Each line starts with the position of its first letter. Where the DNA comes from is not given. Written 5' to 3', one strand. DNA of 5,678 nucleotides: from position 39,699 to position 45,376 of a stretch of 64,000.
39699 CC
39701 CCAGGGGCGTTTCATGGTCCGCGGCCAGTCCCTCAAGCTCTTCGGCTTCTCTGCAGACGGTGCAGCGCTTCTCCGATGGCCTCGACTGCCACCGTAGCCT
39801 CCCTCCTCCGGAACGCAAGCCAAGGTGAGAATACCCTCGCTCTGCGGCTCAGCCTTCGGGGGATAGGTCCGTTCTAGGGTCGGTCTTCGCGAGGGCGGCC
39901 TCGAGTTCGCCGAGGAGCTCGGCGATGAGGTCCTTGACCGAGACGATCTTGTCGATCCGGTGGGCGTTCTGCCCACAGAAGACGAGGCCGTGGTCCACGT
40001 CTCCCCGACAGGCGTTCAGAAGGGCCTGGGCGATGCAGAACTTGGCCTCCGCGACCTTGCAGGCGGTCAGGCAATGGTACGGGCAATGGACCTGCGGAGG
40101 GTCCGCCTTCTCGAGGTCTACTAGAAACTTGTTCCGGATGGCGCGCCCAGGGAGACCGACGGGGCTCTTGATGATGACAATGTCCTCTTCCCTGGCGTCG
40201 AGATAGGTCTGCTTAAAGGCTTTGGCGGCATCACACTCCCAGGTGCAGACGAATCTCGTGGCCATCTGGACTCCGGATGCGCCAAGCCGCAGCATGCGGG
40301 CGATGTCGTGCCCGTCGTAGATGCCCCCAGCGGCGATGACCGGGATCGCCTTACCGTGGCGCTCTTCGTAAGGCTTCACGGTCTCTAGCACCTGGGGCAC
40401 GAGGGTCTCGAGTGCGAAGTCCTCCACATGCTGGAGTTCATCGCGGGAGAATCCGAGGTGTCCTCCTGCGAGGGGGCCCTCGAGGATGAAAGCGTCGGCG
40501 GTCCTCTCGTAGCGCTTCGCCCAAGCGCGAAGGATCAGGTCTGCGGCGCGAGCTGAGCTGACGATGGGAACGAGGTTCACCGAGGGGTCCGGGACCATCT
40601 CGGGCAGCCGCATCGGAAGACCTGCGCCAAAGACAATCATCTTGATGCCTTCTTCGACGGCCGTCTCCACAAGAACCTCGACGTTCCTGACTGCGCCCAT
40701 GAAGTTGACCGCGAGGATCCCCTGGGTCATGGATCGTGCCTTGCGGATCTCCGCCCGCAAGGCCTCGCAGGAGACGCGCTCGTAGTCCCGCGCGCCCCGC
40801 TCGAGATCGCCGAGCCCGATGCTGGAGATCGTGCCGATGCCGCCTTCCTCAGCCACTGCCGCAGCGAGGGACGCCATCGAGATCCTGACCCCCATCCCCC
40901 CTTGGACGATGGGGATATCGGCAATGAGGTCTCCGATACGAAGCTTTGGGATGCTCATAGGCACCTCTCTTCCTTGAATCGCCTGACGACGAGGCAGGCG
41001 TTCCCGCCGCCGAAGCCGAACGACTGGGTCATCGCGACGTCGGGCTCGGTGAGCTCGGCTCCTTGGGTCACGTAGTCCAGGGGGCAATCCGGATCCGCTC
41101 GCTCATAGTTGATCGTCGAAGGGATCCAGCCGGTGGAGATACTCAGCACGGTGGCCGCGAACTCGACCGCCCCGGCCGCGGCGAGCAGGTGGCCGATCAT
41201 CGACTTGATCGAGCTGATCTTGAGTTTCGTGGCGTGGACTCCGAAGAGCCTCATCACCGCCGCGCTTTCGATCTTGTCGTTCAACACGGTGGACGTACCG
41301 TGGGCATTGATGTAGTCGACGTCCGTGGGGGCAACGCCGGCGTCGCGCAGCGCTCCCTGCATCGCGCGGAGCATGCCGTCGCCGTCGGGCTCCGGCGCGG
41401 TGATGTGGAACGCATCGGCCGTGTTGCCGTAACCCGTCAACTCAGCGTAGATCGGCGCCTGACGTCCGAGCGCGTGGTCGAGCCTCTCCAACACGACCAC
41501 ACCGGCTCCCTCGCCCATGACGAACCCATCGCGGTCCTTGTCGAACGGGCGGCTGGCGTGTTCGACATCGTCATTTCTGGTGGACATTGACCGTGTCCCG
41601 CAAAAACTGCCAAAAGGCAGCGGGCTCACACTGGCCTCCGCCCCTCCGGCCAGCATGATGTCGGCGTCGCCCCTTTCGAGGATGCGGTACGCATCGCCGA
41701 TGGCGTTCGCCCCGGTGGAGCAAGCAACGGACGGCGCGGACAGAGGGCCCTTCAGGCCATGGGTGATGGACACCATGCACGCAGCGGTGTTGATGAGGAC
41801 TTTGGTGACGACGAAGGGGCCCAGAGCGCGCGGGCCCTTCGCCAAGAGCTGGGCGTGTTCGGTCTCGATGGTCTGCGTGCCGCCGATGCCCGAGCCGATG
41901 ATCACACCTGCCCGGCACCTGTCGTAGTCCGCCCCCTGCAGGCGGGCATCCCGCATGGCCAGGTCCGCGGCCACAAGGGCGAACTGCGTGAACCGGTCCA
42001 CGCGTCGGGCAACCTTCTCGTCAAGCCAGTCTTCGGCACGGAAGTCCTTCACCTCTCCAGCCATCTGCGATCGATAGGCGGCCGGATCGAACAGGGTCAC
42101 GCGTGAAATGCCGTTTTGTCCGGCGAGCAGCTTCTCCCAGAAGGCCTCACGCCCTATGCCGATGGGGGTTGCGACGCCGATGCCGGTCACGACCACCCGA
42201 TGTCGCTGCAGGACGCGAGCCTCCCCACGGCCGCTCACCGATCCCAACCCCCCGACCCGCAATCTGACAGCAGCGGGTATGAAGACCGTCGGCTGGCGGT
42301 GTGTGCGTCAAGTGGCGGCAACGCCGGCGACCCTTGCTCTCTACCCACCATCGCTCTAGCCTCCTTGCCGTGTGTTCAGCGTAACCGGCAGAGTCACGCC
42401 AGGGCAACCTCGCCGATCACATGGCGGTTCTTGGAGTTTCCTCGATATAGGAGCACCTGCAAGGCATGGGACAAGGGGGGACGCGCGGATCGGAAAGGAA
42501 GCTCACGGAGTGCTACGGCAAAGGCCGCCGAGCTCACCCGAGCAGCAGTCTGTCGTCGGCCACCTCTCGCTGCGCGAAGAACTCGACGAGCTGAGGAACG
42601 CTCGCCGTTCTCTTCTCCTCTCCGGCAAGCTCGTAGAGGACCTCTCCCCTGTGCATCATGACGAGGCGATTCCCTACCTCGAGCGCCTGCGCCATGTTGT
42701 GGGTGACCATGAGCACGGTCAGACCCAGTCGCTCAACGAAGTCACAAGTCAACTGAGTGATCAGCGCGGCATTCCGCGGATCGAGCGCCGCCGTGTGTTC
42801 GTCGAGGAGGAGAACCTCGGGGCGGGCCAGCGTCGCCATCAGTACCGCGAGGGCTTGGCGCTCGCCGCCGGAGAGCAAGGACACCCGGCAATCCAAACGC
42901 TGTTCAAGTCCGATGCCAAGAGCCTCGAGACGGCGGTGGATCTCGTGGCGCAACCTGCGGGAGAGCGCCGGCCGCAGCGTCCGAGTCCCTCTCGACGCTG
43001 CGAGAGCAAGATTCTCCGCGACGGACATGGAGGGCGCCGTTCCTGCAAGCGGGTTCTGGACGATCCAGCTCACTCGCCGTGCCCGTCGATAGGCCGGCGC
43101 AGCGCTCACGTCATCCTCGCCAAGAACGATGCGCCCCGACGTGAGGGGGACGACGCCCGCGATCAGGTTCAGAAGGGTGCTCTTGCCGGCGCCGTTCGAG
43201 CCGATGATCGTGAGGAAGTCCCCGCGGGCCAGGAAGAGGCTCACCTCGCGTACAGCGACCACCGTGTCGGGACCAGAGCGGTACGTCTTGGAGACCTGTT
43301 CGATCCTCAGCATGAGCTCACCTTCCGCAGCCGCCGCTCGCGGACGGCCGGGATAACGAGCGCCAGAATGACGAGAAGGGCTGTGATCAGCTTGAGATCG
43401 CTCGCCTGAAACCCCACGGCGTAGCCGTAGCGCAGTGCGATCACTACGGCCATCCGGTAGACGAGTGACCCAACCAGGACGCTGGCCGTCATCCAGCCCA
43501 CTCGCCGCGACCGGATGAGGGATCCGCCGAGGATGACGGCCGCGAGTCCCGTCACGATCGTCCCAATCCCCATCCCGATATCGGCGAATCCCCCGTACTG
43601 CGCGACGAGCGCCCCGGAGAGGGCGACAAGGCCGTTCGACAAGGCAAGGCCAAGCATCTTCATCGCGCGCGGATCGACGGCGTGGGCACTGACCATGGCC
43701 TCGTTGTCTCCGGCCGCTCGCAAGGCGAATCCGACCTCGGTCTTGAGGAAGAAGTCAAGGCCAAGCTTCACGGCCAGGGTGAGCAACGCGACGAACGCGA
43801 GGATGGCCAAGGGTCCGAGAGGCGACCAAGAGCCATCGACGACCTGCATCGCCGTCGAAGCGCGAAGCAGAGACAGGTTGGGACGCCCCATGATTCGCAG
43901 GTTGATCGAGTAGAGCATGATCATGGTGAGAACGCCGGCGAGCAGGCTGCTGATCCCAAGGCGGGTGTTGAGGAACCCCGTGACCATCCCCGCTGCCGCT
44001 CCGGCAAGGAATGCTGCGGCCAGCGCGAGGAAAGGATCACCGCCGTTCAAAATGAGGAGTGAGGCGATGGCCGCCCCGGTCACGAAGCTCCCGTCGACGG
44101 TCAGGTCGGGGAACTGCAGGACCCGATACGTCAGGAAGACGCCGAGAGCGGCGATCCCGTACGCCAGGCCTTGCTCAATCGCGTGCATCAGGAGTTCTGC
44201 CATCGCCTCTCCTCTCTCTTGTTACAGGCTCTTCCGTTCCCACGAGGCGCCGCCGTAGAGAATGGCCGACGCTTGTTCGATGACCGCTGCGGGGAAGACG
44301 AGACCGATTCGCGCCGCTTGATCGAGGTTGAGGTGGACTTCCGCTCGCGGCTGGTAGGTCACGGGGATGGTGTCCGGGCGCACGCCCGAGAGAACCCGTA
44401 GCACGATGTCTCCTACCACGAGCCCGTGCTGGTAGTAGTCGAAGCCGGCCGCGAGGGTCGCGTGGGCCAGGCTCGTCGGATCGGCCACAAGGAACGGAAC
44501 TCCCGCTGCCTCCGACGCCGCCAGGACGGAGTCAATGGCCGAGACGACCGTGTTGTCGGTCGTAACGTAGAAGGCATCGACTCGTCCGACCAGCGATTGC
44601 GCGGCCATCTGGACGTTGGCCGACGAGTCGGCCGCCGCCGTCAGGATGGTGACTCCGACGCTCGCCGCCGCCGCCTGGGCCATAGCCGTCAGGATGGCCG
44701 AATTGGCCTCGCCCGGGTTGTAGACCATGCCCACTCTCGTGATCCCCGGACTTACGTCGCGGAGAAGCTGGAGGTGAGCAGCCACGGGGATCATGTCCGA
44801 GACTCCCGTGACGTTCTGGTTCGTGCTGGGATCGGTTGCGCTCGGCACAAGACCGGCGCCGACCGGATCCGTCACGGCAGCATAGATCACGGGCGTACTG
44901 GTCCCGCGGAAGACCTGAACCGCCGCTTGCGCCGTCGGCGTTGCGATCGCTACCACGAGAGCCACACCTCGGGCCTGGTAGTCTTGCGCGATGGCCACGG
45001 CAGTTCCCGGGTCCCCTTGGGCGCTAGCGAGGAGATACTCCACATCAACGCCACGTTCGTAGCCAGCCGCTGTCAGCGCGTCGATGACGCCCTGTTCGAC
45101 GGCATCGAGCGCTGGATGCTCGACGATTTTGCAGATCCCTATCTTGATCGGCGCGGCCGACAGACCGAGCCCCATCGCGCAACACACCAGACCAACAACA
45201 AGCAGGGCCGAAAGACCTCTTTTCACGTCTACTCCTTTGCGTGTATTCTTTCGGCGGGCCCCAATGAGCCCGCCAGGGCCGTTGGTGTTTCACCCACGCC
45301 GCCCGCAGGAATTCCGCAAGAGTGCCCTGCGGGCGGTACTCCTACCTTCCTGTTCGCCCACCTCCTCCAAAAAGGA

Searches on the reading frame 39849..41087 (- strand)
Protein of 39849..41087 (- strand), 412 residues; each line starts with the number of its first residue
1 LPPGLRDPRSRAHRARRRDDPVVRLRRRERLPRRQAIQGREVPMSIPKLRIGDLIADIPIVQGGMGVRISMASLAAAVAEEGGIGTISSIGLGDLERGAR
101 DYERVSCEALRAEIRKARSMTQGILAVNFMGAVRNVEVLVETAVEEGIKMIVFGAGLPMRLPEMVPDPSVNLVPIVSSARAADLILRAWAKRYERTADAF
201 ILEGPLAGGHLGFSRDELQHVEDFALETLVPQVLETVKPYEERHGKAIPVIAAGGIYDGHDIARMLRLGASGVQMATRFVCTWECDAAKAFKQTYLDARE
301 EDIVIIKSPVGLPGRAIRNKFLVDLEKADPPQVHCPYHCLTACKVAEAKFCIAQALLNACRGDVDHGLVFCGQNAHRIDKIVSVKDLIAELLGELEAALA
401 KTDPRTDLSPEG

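Call 73: search_protein_families(library=pfam, proteins=[window:39849-41087:-], max_evalue=0.00001)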
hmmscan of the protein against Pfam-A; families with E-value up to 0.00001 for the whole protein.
window:39849-41087:- (412 aa): 2 families
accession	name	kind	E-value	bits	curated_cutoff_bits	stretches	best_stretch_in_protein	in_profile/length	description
PF03060.21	NMO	-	2.4e-60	205.1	28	1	57-392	11-329/331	Nitronate monooxygenase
PF00478.31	IMPDH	-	1.3e-06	28.2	25.6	0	230-291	190-251/345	IMP dehydrogenase / GMP reductase domain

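Call 81: search_protein_families(library=ncbifam, proteins=[window:39849-41087:-], max_evalue=1e-10)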
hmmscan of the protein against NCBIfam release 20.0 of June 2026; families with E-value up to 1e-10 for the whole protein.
window:39849-41087:- (412 aa): 1 family
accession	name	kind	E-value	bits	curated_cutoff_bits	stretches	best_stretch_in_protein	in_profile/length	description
TIGR03151.1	enACPred_II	equivalog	9.6e-51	172.9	453.1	1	51-401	4-306/307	enoyl-[acyl-carrier-protein] reductase FabK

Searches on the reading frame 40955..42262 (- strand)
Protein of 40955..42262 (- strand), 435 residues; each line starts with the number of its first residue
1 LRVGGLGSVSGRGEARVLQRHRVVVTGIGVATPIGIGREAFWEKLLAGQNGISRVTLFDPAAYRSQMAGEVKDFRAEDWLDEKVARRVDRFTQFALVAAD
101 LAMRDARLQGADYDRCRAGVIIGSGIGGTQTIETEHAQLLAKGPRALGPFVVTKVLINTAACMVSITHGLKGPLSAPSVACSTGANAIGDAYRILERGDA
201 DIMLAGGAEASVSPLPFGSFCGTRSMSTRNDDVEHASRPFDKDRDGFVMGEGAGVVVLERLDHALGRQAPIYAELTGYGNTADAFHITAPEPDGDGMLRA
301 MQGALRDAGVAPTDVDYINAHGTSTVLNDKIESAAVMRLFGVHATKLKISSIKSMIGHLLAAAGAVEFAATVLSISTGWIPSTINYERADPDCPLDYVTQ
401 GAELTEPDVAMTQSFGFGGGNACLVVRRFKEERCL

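Call 73: search_protein_families(library=pfam, proteins=[window:40955-42262:-], max_evalue=0.00001)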
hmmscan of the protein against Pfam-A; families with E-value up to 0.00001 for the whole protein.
window:40955-42262:- (435 aa): 2 families
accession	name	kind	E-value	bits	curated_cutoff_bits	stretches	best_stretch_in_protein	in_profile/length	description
PF00109.32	ketoacyl-synt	-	2.4e-56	191.6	20.8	1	22-264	3-252/252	Beta-ketoacyl synthase, N-terminal domain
PF02801.28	Ketoacyl-synt_C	-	2.8e-39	134.2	20.8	1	272-387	1-119/119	Beta-ketoacyl synthase, C-terminal domain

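Call 81: search_protein_families(library=ncbifam, proteins=[window:40955-42262:-], max_evalue=1e-10)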
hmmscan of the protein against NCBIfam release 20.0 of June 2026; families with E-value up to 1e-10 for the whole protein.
window:40955-42262:- (435 aa): 19 families
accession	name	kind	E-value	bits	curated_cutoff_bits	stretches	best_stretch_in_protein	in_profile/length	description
TIGR03150.1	fabF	equivalog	7.7e-170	565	493.75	1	21-427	1-407/407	beta-ketoacyl-ACP synthase II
NF005589.0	PRK07314.1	subfamily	8.5e-167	555.1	387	1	20-429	3-412/413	beta-ketoacyl-ACP synthase II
NF004970.0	PRK06333.1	subfamily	1.8e-145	485.1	525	1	20-430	3-423/424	beta-ketoacyl-ACP synthase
NF006274.0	PRK08439.1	equivalog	1e-126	423.1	621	1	21-428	2-405/406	beta-ketoacyl-ACP synthase II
NF006434.0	PRK08722.1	equivalog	1.2e-121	406.5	759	1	20-428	3-413/414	beta-ketoacyl-ACP synthase II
NF006587.0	PRK09116.1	equivalog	3.1e-93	312.7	470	1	21-429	2-407/408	beta-ketoacyl-ACP synthase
NF005076.0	PRK06501.1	equivalog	4.6e-91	305.8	629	2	139-427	133-421/425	beta-ketoacyl-ACP synthase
NF005935.0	PRK07967.1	equivalog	2.9e-88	296.4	630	1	21-430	2-405/406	beta-ketoacyl-ACP synthase I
NF005916.1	PRK07910.1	equivalog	8.8e-87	291.7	560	1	22-426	13-415/418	KasA/KasB family beta-ketoacyl-ACP synthase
NF006618.0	PRK09185.1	subfamily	2.5e-76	257.3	407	1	21-428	3-392/394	beta-ketoacyl-ACP synthase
NF005490.0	PRK07103.1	equivalog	5.9e-76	256.2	445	1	20-428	3-412/414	polyketide beta-ketoacyl:acyl carrier protein synthase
NF004618.0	PRK05952.1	equivalog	6.1e-69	232.8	455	1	22-428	3-382/384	beta-ketoacyl-ACP synthase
NF058662.1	cispenta_AmcF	equivalog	1.1e-64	218.8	325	1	23-427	2-368/369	cispentacin biosynthesis acyltransferase subunit AmcF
NF040607.1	mycolic_Pks13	equivalog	5.2e-44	150.1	2100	1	70-431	166-528/1680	polyketide synthase Pks13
NF045894.1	PKS_plus_SDR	equivalog_domain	1.2e-41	142.5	1740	1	108-427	107-425/1515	type I polyketide synthase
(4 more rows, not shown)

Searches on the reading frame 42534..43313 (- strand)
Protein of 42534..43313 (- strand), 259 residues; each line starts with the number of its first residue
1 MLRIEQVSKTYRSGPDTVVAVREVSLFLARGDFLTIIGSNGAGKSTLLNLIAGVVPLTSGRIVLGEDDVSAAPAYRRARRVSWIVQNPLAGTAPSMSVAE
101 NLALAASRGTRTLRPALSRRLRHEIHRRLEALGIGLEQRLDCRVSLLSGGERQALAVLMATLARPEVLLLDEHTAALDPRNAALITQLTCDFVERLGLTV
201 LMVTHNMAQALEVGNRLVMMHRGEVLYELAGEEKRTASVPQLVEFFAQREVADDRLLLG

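Call 73: search_protein_families(library=pfam, proteins=[window:42534-43313:-], max_evalue=0.00001)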
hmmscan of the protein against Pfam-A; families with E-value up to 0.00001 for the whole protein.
window:42534-43313:- (259 aa): 3 families
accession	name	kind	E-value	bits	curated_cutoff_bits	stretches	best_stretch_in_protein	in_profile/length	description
PF00005.33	ABC_tran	-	9e-26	91.5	25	1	22-175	2-137/137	ABC transporter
PF02463.25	SMC_N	-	1.1e-08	35.2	40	0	123-220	121-214/220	RecF/RecN/SMC N terminal domain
PF13304.12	AAA_21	-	3.3e-08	34.4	27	0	144-207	235-300/304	AAA domain, putative AbiEii toxin, Type IV TA system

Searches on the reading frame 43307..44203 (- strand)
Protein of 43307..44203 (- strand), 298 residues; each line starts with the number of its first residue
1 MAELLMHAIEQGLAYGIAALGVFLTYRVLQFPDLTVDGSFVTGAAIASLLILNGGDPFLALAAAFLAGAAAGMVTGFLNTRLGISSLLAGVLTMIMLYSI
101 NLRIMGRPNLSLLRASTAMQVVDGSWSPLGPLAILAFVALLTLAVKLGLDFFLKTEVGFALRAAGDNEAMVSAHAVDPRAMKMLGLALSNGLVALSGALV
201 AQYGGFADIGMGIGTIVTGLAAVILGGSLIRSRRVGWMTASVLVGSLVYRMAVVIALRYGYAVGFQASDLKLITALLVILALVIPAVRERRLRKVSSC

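Call 73: search_protein_families(library=pfam, proteins=[window:43307-44203:-], max_evalue=0.00001)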
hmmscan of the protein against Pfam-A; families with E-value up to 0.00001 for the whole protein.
window:43307-44203:- (298 aa): 1 family
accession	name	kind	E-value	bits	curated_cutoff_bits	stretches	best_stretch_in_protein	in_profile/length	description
PF02653.21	BPD_transp_2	-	9.1e-27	94.3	26.8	1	11-280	8-266/269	Branched-chain amino acid transport system / permease component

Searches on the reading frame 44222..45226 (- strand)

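Call 73: search_protein_families(library=pfam, proteins=[window:44222-45226:-], max_evalue=0.00001)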
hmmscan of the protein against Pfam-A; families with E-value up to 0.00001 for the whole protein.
window:44222-45226:- (334 aa): 1 family
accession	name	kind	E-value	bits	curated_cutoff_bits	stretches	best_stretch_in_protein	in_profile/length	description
PF04392.18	ABC_sub_bind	-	2.8e-68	230.7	25.9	1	28-320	1-290/293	ABC transporter substrate binding protein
